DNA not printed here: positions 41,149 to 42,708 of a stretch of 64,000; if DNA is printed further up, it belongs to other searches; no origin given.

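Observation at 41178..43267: tRNA-Met-adjacent islet: AAA+/DUF4143 ATPase bracketed by three copies of a ~37-bp palindromic repeat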

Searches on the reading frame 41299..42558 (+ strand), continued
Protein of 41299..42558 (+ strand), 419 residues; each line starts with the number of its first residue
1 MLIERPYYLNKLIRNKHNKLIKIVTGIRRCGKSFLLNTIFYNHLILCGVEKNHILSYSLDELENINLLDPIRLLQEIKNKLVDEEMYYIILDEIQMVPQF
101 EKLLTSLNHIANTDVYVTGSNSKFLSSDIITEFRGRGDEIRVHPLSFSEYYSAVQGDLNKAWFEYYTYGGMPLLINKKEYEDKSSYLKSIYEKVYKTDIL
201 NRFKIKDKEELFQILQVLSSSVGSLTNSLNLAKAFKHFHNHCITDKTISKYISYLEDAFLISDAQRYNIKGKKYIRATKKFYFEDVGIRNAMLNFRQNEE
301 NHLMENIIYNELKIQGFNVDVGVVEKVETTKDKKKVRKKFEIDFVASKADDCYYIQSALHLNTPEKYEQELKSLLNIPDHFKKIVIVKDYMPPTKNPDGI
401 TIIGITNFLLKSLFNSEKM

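Call 66: search_dna_similar(query=window:41299-42555:+, collection=plasmids, mode=protein, max_rows=25, max_evalue=1e-30)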
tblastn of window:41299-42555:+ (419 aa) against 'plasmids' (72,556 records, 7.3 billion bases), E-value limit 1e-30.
Records with a match: 217; places in all: 222; records where one place covers at least 80% of the query: 217.
Best place of each record, by identity: <60% 217.
By first word of the organism name: Acinetobacter 170; Moraxella 9; Enterococcus 7; Lactobacillus 5; Bacteroides 4; Phocaeicola 2; Prevotella 2; Listeria 2; Methanosphaera 2; Butyricicoccus 1; and 13 more.
By predicted mobility (MOB-suite, as given by PLSDB): mobilizable 114; non-mobilizable 63; conjugative 40.
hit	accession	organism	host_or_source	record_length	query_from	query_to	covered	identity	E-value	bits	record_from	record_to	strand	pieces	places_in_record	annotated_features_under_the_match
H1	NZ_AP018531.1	Butyricicoccus sp. GAM44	Homo sapiens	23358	1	412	98%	51.0%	1e-123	401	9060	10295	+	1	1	ATP-binding protein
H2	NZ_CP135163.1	Roseburia sp. 831b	Sus scrofa domesticus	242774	1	412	98%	49.0%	4e-119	388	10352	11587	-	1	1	ATP-binding protein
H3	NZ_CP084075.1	Fusobacterium vincentii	-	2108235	1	410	98%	47.1%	2e-101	337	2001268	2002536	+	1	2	none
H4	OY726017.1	Phocaeicola massiliensis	-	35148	1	410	98%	45.5%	2e-109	360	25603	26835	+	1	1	record has no annotation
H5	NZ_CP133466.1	Prevotella nigrescens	-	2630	1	410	98%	45.3%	3e-110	350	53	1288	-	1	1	ATP-binding protein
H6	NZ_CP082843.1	Prevotella nigrescens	-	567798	1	410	98%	45.3%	1e-105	350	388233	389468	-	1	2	ATP-binding protein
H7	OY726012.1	Phocaeicola massiliensis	-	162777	1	410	98%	45.0%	1e-108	358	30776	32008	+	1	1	none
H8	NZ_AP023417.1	Vescimonas fastidiosa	Homo sapiens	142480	1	410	98%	43.4%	3e-92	311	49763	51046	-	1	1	ATP-binding protein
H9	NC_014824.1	Ruminococcus albus 7 = DSM 20455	-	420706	2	411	98%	35.1%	3e-68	241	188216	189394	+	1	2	ATP-binding protein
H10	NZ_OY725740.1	Monoglobus pectinilyticus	-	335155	2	411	98%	34.4%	3e-60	219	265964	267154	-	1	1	ATP-binding protein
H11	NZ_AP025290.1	Treponema saccharophilum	-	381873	1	410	98%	34.1%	1e-51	193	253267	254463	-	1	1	ATP-binding protein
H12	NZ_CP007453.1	Peptoclostridium acidaminophilum DSM 3953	black mud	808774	4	409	97%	34.2%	4e-58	212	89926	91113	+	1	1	ATP-binding protein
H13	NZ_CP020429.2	Streptococcus sp. FDAARGOS_192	Homo sapiens,peripheral blood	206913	3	419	100%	33.0%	5e-57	209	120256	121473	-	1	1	ATP-binding protein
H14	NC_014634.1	Ilyobacter polytropus DSM 2926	marine mud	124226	5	411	97%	33.4%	9e-59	214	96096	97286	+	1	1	ATP-binding protein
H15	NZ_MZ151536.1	Listeria seeligeri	-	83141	2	410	98%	32.6%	1e-51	194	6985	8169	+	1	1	ATP-binding protein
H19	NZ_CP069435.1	Moraxella osloensis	-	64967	1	412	98%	32.3%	2e-48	184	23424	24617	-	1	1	ATP-binding protein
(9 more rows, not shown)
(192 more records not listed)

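Call 67: search_dna_similar(query=window:41299-42555:+, collection=phages, mode=protein, max_rows=15, max_evalue=1e-20)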
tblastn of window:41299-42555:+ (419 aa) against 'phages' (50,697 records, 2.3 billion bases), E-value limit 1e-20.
Records with a match: 13; places in all: 13; records where one place covers at least 80% of the query: 11.
Best place of each record, by identity: <60% 13.
By first word of the organism name: Bacteriophage 9; Listeria 2; Acinetobacter 2.
By host as written in the record: - 11; Listeria monocytogenes 2.
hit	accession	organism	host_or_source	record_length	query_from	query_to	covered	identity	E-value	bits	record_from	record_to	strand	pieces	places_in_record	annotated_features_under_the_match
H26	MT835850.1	Bacteriophage sp.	human fecal samples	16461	1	410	98%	50.2%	8e-122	395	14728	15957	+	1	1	record has no annotation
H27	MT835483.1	Bacteriophage sp.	human fecal samples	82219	3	411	98%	45.0%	9e-109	357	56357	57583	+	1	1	record has no annotation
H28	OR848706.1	Listeria phage LM 4-14-1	Listeria monocytogenes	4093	1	410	98%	34.1%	6e-55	201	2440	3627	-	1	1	record has no annotation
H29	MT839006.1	Bacteriophage sp.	human fecal samples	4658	2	411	98%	33.8%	6e-50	187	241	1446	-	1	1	record has no annotation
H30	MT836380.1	Bacteriophage sp.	human fecal samples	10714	2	411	98%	33.0%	2e-52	194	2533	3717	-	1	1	record has no annotation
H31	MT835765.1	Bacteriophage sp.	human fecal samples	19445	1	417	100%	32.1%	4e-49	184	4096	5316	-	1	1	record has no annotation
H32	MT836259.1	Bacteriophage sp.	human fecal samples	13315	2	410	98%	31.3%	4e-45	173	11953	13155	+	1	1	record has no annotation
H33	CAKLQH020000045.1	Acinetobacter phage MD-2021a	not known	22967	3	410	97%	29.6%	3e-42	164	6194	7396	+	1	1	Uncharacterised protein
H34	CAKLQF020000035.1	Acinetobacter phage MD-2021a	not known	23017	3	410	97%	29.6%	3e-42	164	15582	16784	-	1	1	Uncharacterised protein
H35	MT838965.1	Bacteriophage sp.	human fecal samples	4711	1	389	93%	27.2%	2e-29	126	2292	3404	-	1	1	record has no annotation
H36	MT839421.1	Bacteriophage sp.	human fecal samples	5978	2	363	86%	28.4%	3e-38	152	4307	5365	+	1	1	record has no annotation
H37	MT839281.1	Bacteriophage sp.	human fecal samples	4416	114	409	71%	34.2%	5e-40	158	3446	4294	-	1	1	record has no annotation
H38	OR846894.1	Listeria phage LM 4-11-1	Listeria monocytogenes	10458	135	410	66%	32.7%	6e-27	119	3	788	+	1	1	record has no annotation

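Call 69: get_annotated_region(hit=H1, flank=4000)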
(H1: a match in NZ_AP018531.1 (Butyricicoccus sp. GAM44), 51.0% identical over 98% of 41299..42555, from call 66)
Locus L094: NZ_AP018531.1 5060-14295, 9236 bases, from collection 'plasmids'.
description: Butyricicoccus sp. GAM44 plasmid pGAM44_1, complete sequence
organism: Butyricicoccus sp. GAM44 (NCBI taxid 2109686)
taxonomy: Bacteria; Bacillota; Clostridia; Eubacteriales; Butyricicoccaceae; Butyricicoccus; Butyricicoccus sp. GAM44
host: -; source: Homo sapiens; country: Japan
typing (MOB-suite, as given by PLSDB): non-mobilizable
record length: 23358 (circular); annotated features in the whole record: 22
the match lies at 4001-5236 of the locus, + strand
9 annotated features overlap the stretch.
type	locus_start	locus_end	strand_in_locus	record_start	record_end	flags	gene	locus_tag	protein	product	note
CDS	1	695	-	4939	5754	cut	-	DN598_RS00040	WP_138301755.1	AAA family ATPase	GO:0007059 - chromosome segregation [Evidence IEA]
CDS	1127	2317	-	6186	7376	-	-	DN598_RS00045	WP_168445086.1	hypothetical protein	-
CDS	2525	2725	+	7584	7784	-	-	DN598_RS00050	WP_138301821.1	hypothetical protein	-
CDS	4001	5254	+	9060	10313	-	-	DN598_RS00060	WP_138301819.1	ATP-binding protein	-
CDS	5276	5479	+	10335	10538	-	-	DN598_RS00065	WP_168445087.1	hypothetical protein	-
CDS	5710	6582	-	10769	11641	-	-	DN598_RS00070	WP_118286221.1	sugar phosphate isomerase/epimerase family protein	-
CDS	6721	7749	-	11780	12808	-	-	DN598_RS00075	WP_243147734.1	Gfo/Idh/MocA family oxidoreductase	-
CDS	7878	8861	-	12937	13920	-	-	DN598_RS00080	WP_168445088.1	hypothetical protein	-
CDS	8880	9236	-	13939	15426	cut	-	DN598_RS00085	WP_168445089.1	sugar ABC transporter ATP-binding protein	-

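Call 74: get_annotated_region(hit=H2, flank=600)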
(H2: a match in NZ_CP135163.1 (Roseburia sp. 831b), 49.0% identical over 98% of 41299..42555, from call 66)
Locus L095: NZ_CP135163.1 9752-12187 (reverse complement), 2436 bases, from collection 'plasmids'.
description: Roseburia sp. 831b plasmid p_831b_unnamed1, complete sequence
organism: Roseburia sp. 831b (NCBI taxid 1261635)
taxonomy: Bacteria; Bacillota; Clostridia; Lachnospirales; Lachnospiraceae; Roseburia; Roseburia sp. 831b
host: -; source: Sus scrofa domesticus; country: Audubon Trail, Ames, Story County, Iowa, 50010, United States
typing (MOB-suite, as given by PLSDB): non-mobilizable
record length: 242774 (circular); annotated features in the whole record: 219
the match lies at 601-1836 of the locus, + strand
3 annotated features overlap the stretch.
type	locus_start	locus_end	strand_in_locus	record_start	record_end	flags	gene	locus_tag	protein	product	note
CDS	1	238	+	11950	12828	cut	-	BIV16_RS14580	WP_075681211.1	DUF2971 domain-containing protein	-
CDS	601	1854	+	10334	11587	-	-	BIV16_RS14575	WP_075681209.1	ATP-binding protein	-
CDS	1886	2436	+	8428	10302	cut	-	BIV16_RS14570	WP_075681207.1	DUF1266 domain-containing protein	-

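Call 75: get_annotated_region(hit=H3, flank=600)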
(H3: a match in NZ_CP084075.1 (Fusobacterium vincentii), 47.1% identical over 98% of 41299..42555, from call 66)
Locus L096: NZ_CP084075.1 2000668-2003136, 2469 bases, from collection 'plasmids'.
description: Fusobacterium vincentii strain SB055 plasmid pSB055A, complete sequence
organism: Fusobacterium vincentii (NCBI taxid 155615)
taxonomy: Bacteria; Fusobacteriota; Fusobacteriia; Fusobacteriales; Fusobacteriaceae; Fusobacterium; Fusobacterium vincentii
host: -; source: -; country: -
typing (MOB-suite, as given by PLSDB): non-mobilizable
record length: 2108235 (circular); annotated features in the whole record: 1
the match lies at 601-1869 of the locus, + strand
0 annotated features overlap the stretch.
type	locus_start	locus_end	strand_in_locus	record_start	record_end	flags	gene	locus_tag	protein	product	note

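Call 76: get_annotated_region(hit=H8, flank=600)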
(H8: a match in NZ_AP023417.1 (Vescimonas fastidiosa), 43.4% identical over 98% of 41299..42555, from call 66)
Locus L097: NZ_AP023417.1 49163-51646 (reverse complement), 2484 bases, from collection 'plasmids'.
description: Vescimonas fastidiosa strain MM35 plasmid pMM35_02
organism: Vescimonas fastidiosa (NCBI taxid 2714353)
taxonomy: Bacteria; Bacillota; Clostridia; Eubacteriales; Oscillospiraceae; Vescimonas; Vescimonas fastidiosa
host: -; source: Homo sapiens; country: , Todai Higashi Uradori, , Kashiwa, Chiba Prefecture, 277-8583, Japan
typing (MOB-suite, as given by PLSDB): non-mobilizable
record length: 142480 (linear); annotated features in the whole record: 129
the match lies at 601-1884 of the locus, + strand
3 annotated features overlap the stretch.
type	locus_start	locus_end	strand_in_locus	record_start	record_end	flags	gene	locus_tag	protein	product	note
CDS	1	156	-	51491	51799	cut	-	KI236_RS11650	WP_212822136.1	hypothetical protein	-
CDS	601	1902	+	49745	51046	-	-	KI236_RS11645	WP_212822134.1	ATP-binding protein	-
CDS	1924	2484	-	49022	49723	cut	-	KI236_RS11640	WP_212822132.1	class C sortase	-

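Call 77: get_annotated_region(hit=H9, flank=600)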
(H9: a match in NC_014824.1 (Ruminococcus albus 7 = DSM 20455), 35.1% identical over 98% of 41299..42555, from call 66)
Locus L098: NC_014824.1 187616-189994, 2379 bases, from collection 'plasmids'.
description: Ruminococcus albus 7 = DSM 20455 plasmid pRUMAL01, complete sequence
organism: Ruminococcus albus 7 = DSM 20455 (NCBI taxid 697329)
taxonomy: Bacteria; Bacillota; Clostridia; Eubacteriales; Oscillospiraceae; Ruminococcus; Ruminococcus albus; Ruminococcus albus 7 = DSM 20455
host: -; source: -; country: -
typing (MOB-suite, as given by PLSDB): mobilizable; relaxase MOBP
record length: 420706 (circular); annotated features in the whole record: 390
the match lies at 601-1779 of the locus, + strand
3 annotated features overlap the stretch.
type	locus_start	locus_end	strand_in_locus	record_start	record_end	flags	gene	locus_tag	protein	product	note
CDS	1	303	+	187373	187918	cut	-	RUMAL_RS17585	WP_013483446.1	TMEM175 family protein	-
CDS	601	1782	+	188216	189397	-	-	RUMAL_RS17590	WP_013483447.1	ATP-binding protein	-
CDS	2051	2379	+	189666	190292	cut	-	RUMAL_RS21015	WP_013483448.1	XRE family transcriptional regulator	-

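Call 78: get_annotated_region(hit=H14, flank=600)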
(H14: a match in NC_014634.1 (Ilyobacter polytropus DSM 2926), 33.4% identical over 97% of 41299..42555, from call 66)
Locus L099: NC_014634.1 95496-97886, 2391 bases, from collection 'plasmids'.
description: Ilyobacter polytropus DSM 2926 plasmid pILYOP02, complete sequence
organism: Ilyobacter polytropus DSM 2926 (NCBI taxid 572544)
taxonomy: Bacteria; Fusobacteriota; Fusobacteriia; Fusobacteriales; Fusobacteriaceae; Ilyobacter; Ilyobacter polytropus; Ilyobacter polytropus DSM 2926
host: -; source: marine mud; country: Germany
typing (MOB-suite, as given by PLSDB): conjugative; replicon rep_cluster_1748; relaxase MOBQ; mating-pair formation MPF_T
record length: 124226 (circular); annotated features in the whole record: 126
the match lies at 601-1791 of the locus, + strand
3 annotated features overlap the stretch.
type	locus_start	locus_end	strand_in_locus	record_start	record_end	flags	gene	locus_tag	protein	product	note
CDS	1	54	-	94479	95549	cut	-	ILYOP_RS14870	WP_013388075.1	Fic family protein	-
CDS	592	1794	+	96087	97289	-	-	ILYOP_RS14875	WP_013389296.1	ATP-binding protein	-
CDS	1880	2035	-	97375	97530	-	-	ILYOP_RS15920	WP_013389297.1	hypothetical protein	-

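Call 79: get_annotated_region(hit=H15, flank=600)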
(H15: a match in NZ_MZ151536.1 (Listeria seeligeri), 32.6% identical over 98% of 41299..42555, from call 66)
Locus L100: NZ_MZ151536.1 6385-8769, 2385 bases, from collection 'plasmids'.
description: Listeria seeligeri strain FSL S4 0057 plasmid pLIS51, complete sequence
organism: Listeria seeligeri (NCBI taxid 1640)
taxonomy: Bacteria; Bacillota; Bacilli; Bacillales; Listeriaceae; Listeria; Listeria seeligeri
host: -; source: -; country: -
typing (MOB-suite, as given by PLSDB): mobilizable; relaxase MOBP
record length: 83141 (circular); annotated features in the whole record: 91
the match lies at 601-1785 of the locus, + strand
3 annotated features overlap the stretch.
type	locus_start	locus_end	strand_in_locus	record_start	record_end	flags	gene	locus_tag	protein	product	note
CDS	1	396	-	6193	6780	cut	-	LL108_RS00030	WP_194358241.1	hypothetical protein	-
CDS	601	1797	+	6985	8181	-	-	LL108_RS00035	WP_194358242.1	ATP-binding protein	-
CDS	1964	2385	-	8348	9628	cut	-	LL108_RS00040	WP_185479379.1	Y-family DNA polymerase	-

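Call 80: get_annotated_region(hit=H19, flank=600)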
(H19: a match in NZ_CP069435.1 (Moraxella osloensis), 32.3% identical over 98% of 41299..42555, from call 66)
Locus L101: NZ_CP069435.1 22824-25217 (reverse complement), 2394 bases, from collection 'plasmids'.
description: Moraxella osloensis strain FDAARGOS_1202 plasmid unnamed4, complete sequence
organism: Moraxella osloensis (NCBI taxid 34062)
taxonomy: Bacteria; Pseudomonadota; Gammaproteobacteria; Moraxellales; Moraxellaceae; Moraxella; Moraxella osloensis
host: -; source: -; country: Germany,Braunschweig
typing (MOB-suite, as given by PLSDB): mobilizable; replicon rep_cluster_263; relaxase MOBP
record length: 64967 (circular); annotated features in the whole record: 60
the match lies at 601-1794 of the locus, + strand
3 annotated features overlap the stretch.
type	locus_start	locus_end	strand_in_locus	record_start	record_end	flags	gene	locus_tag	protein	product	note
CDS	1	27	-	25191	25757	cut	-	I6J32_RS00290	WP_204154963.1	recombinase family protein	GO:0006310 - DNA recombination [Evidence IEA]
CDS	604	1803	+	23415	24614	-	-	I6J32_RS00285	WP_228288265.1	ATP-binding protein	-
CDS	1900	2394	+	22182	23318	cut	-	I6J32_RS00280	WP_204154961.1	Fic family protein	-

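Call 84: find_related_loci(query=A1, collection=viral_contigs, flank=3000)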
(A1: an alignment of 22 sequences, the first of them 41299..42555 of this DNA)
Query A1 (419 aa) in viral_contigs; peptide patterns used: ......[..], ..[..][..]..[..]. (x = any residue, [..] = any of these).
202 stretches matched a pattern; 39 encode a relative of the query (tblastn E <= 1e-3); 39 distinct loci.
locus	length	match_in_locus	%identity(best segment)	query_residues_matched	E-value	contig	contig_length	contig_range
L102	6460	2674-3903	51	3-412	6e-138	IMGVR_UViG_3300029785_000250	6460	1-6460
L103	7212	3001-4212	54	3-410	3e-135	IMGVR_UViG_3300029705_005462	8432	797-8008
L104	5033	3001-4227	52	3-411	2e-134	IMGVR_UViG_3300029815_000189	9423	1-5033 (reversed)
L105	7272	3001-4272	50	3-412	2e-132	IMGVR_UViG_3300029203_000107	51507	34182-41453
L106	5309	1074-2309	51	1-412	1e-130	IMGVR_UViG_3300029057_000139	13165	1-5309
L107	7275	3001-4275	52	2-410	2e-130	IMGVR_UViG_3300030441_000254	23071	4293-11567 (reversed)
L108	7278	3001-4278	49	1-410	1e-127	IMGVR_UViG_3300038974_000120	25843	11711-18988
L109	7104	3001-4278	47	1-410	4e-126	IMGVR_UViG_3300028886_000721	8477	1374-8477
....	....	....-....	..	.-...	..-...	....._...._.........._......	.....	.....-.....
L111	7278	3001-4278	47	1-410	9e-126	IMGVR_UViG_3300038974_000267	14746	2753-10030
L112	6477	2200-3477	46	1-410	2e-125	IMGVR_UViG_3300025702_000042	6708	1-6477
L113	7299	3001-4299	46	1-417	1e-125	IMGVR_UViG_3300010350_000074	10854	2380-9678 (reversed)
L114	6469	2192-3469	46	1-410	2e-125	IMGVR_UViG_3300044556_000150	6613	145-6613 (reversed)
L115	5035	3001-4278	46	1-410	2e-124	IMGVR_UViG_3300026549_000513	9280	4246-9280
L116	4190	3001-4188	50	1-403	2e-124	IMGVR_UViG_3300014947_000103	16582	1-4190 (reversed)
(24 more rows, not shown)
